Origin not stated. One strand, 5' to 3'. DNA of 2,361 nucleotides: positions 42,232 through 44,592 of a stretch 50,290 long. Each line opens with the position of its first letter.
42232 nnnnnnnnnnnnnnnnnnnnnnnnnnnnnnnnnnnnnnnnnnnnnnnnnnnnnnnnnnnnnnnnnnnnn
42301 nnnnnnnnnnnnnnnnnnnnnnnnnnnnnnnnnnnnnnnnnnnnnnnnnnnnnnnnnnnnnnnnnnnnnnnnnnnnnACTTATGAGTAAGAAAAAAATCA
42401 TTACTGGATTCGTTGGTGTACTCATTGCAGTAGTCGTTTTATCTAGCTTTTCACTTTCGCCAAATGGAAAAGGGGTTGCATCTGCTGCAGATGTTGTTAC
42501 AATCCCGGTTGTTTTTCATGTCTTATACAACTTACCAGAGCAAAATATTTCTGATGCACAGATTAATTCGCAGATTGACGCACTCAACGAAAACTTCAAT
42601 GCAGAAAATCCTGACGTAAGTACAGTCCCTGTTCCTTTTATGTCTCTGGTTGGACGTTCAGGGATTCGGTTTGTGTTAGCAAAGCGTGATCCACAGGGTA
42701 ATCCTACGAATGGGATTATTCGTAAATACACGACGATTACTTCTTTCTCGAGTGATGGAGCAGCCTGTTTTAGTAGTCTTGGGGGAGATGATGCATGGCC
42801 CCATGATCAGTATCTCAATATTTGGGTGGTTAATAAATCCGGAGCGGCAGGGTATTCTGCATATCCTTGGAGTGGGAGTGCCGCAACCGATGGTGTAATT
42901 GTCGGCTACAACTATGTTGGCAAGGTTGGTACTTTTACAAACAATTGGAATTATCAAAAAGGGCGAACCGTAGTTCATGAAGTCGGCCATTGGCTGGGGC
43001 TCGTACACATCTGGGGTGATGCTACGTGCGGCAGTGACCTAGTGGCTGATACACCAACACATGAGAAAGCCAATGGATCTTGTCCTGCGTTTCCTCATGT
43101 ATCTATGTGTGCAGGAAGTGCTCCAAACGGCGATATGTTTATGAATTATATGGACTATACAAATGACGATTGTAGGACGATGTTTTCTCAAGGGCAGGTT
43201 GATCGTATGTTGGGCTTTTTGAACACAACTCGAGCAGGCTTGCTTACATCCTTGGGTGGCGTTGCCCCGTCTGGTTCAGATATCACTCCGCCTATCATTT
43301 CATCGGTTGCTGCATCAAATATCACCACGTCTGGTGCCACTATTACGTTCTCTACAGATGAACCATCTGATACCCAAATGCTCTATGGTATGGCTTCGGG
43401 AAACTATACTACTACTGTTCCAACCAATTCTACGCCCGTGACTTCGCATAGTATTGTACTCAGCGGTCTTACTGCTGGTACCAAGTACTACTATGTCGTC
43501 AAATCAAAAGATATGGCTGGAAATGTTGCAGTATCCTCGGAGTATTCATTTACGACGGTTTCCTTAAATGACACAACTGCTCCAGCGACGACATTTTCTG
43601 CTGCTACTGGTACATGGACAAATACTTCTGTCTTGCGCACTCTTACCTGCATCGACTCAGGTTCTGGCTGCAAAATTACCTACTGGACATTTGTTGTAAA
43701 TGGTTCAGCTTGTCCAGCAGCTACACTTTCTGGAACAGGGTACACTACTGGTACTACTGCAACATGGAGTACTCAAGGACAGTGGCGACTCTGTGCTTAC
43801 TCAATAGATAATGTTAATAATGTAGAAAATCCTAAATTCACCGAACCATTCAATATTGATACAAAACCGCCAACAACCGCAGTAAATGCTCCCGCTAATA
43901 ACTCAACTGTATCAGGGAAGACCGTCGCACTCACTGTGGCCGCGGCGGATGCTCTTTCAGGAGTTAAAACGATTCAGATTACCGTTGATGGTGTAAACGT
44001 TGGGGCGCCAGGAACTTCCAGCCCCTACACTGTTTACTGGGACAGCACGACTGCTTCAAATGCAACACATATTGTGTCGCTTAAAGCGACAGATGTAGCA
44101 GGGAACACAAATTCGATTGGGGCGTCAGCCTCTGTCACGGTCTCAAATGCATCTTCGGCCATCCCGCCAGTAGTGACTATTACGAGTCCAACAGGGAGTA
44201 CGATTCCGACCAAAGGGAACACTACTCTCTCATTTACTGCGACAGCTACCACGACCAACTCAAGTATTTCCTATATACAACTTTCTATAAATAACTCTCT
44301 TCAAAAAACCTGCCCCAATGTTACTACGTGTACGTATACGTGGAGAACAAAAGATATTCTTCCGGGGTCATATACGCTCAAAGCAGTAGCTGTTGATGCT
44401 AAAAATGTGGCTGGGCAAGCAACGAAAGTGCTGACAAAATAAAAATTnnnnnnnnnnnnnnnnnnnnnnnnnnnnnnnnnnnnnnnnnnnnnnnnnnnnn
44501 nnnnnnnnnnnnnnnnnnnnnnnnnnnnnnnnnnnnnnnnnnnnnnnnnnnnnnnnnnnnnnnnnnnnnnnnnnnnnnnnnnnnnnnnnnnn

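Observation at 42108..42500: M43 protease pro-domain apparently encoded as a separate exported gene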

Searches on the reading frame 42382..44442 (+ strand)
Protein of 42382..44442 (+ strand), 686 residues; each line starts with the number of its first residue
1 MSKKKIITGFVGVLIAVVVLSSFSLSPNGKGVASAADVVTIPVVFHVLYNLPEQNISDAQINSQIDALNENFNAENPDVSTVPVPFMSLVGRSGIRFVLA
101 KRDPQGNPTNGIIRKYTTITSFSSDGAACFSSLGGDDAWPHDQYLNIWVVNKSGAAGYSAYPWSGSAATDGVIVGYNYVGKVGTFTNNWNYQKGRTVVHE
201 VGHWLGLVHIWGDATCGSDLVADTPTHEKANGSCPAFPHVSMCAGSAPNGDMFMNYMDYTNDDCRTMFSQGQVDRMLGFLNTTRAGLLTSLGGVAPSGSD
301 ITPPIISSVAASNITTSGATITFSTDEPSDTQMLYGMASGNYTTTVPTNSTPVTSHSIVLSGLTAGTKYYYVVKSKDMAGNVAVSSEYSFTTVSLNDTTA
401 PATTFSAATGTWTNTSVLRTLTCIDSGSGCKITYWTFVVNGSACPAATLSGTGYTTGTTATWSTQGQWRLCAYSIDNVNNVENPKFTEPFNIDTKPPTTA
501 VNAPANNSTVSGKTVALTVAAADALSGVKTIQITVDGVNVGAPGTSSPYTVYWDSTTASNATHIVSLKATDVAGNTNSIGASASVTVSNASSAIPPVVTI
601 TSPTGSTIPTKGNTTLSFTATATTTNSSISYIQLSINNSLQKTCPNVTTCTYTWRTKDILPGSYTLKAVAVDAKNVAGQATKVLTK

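Call 3: search_protein_families(library=pfam, proteins=[window:42382-44442:+], max_evalue=0.1)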
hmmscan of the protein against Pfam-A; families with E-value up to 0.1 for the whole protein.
window:42382-44442:+ (686 aa): 9 families
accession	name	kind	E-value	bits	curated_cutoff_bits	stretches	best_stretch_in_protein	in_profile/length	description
PF05572.19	Peptidase_M43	-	1.3e-18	67.8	23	1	136-280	9-151/152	Pregnancy-associated plasma protein-A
PF17957.7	Big_7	-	1e-16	61.7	24.1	2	497-564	1-67/70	Bacterial Ig domain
PF16656.11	Pur_ac_phosph_N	-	9.1e-10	39.4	30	1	309-392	6-93/93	Purple acid Phosphatase, N-terminal domain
PF13688.12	Reprolysin_5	-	0.00014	22.6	27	1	135-242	82-175/196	Metallo-peptidase family M12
PF24893.1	DUF7743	-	0.00035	20.7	27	1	510-602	17-112/120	Domain of unknown function (DUF7743)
PF13583.11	Reprolysin_4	-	0.00087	19.4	22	1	190-280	135-195/203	Metallo-peptidase family M12B Reprolysin-like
PF19077.6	Big_13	-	0.0022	18.9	27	1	307-391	15-99/102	Bacterial Ig-like domain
PF13582.12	Reprolysin_3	-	0.0097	16.9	22.4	1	153-209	75-122/123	Metallo-peptidase family M12B Reprolysin-like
PF00041.27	fn3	-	0.022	15.4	25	1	308-385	5-78/84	Fibronectin type III domain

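Call 4: search_protein_families(library=ncbifam, proteins=[window:42382-44442:+], max_evalue=0.1)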
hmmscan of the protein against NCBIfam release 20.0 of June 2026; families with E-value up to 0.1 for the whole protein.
window:42382-44442:+ (686 aa): 4 families
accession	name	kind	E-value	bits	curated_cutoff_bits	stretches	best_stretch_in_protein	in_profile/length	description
NF047446.1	barrel_OmpL47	domain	2.2e-11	44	40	2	512-580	4-62/68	OmpL47-type beta-barrel domain-containing protein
TIGR03952.1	metzin_BF0631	equivalog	4.1e-10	39.2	208.1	2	38-151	45-154/351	zinc-dependent metalloproteinase lipoprotein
NF047441.1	Lepto_OmpL47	equivalog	8.6e-07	28.9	250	1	464-640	111-282/336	multi-beta-barrel domain surface protein OmpL47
NF041611.1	exoglucan_CbhB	equivalog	0.00011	20.3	1950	1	296-463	698-865/997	exoglucanase CbhB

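Call 5: search_solved_structures(query=window:42382-44442:+, max_evalue=0.01, show_alignments=3)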
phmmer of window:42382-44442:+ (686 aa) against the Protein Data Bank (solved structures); distinct sequences matched with E-value up to 0.01: 15.
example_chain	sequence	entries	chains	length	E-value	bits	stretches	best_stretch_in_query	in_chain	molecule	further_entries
8cdb_A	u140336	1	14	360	1.4e-70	241.6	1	32-289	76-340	Ulilysin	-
3lum_A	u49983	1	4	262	3e-70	240.5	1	37-287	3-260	Ulilysin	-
8cd8_A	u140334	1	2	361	3.6e-70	240.2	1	32-289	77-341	Ulilysin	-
3lun_A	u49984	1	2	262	8.2e-70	239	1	37-287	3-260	Ulilysin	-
2cki_A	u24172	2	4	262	2.1e-69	237.7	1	37-287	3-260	ULILYSIN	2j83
6r7w_A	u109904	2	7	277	7e-69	236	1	37-287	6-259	Mirolysin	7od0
6r7u_A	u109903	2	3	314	4e-68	233.5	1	36-286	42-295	Mirolysin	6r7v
7y5n_C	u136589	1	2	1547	2.9e-05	25.8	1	144-287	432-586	Pappalysin-1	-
8hgg_C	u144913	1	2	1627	3.1e-05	25.7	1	144-287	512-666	Pappalysin-1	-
7y5q_A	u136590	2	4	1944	3.9e-05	25.4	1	144-287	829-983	Maltose/maltodextrin-binding periplasmic protein,Pappalysin-1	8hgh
8sl1_A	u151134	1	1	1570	5.5e-05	24.9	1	144-282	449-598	Pappalysin-2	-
8a7d_C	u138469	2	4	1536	7.5e-05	24.4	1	144-287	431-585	Pappalysin-1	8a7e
7ufg_A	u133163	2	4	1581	0.00022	22.9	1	144-287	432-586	Pappalysin-1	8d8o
3pdd_A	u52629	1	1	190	0.00052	21.6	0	494-579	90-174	Glycoside hydrolase, family 9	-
1k85_A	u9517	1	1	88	0.0067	18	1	305-387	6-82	CHITINASE A1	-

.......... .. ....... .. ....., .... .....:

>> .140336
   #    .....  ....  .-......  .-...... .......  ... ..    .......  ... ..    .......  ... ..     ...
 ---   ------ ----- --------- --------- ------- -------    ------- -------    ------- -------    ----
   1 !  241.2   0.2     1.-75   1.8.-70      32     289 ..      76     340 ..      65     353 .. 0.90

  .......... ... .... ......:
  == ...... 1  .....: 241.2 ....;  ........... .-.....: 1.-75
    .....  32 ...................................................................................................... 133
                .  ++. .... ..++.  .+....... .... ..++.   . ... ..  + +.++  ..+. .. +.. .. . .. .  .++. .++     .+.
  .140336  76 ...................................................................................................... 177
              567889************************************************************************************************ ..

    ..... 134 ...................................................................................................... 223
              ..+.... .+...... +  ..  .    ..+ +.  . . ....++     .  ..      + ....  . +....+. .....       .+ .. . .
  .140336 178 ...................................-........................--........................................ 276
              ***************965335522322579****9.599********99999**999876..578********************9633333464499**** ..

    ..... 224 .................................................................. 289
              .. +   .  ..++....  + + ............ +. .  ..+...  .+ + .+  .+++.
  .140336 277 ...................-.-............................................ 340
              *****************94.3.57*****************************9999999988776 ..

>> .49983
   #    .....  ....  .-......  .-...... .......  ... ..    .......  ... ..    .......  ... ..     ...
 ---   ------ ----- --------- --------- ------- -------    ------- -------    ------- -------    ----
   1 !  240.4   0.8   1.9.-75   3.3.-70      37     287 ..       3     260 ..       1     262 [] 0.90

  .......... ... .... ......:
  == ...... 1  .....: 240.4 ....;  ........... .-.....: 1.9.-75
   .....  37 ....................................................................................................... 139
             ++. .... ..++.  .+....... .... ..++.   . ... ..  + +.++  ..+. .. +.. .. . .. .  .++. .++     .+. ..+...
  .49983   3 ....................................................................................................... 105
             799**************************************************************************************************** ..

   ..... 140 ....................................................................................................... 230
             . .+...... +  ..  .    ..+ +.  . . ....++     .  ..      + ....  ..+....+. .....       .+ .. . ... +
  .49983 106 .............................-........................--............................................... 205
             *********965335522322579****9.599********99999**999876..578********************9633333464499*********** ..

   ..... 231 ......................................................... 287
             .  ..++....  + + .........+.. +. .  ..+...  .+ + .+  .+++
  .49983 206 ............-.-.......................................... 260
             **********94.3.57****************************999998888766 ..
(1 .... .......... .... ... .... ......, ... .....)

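Call 16: find_homologous_proteins(query=window:42382-44442:+, region=1-300, max_evalue=1e-30)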
Query window:42382-44442:+, residues 1-300 (300 aa): 5859 proteins with E <= 1e-30 among 8000 candidates; the best 120 are listed.
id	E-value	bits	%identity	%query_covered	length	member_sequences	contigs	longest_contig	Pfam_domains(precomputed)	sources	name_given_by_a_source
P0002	1.4e-201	686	100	100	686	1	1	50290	PF05572.20,PF17957.8,PF16656.12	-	-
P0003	1.1e-128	447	71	91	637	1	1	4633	PF28033.1,PF28268.1,PF05572.20,PF21605.4,PF25059.2,PF23376.2,PF16893.12,PF09294.17,PF00041.28,PF16656.12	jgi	jgi:hypothetical protein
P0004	5.8e-124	431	70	89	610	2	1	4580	PF28033.1,PF02019.25,PF05572.20,PF21605.4,PF25059.2,PF00041.28,PF16656.12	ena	-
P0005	1.5e-123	430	68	91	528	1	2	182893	PF28033.1,PF05572.20,PF25059.2,PF00041.28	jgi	jgi:hypothetical protein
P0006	7.4e-123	428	66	90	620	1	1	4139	PF28033.1,PF05572.20,PF21605.4,PF25059.2,PF09294.17,PF00041.28,PF16656.12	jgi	jgi:hypothetical protein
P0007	9.6e-123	427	69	89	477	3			PF05572.20,PF00041.28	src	-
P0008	1.1e-122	427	69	87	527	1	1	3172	PF05572.20,PF25059.2,PF00041.28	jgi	-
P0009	1.4e-122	427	70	87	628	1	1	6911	PF28033.1,PF05572.20,PF21605.4,PF25059.2,PF16893.12,PF00041.28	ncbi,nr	ncbi:MAG: fibronectin type III domain-containing protein [Bacteroidia bacterium]|nr:fibronectin type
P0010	1.2e-121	424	67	89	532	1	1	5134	PF28033.1,PF05572.20,PF21605.4,PF25059.2,PF00041.28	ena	-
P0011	1.7e-121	423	68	89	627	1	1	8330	PF05572.20,PF21605.4,PF25059.2,PF00041.28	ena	-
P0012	3.9e-121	422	70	87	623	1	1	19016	PF05572.20,PF18962.8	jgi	jgi:hypothetical protein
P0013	6.9e-121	421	68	88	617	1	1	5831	PF05572.20,PF21605.4,PF25059.2,PF00041.28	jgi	jgi:hypothetical protein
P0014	7.3e-120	418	65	92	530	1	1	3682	PF05572.20,PF21605.4,PF25059.2,PF00041.28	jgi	jgi:hypothetical protein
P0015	1.0e-118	414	67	87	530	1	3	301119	PF05572.20,PF25059.2,PF00041.28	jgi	jgi:hypothetical protein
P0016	1.2e-118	414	68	86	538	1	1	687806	PF05572.20,PF21605.4,PF25059.2,PF00041.28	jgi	jgi:hypothetical protein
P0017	1.5e-117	410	47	86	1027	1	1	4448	PF05572.20,PF18962.8,PF00041.28,PF16656.12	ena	-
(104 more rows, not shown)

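Call 49: find_encoding_contigs(protein=P0017, flank=2500, max_places=3)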
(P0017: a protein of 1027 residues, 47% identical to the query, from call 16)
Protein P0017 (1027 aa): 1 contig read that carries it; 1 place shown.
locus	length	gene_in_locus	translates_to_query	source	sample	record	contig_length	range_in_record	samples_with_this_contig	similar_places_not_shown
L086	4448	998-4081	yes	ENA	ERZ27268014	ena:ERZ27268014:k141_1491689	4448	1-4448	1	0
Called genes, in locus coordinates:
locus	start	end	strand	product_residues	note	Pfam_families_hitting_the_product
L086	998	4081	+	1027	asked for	PF05572:Peptidase_M43, PF00041:fn3 (weak), PF16656:Pur_ac_phosph_N (faint), PF00041:fn3, PF18962:Por_Secre_tail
